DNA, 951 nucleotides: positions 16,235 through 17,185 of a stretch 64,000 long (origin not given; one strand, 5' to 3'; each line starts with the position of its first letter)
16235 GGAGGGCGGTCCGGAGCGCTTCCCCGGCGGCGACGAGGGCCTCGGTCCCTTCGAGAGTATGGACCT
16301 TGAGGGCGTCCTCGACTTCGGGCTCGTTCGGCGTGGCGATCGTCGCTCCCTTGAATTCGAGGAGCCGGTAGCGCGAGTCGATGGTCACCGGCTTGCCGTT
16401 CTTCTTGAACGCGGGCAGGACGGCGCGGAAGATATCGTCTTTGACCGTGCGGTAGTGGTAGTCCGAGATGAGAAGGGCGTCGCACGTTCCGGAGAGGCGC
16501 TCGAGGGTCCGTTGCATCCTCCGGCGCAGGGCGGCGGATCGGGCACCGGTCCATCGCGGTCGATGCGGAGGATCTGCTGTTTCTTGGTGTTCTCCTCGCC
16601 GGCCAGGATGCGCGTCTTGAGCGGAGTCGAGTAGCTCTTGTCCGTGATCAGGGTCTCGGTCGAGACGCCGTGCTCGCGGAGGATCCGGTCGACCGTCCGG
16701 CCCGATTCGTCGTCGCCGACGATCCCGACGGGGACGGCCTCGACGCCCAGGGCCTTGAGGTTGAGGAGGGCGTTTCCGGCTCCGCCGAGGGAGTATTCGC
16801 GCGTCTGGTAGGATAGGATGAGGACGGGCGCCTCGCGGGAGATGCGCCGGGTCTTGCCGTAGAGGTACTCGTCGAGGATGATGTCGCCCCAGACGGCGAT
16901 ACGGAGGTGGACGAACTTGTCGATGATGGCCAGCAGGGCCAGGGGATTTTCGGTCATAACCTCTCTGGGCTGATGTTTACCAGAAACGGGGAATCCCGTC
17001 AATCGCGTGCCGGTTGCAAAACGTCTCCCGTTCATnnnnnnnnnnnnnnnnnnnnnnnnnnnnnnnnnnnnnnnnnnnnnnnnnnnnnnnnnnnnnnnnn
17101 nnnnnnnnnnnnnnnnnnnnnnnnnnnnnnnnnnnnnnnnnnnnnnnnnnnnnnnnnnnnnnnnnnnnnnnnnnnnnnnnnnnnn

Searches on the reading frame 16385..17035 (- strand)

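Call 77: search_protein_families(library=pfam, proteins=[window:16385-17035:-], max_evalue=0.00001)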
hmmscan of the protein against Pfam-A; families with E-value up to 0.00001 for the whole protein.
window:16385-17035:- (216 aa): 1 family
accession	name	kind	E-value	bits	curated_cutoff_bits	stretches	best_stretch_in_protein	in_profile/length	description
PF00294.29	PfkB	-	4.4e-10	39.8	25.8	1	46-150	4-104/302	pfkB family carbohydrate kinase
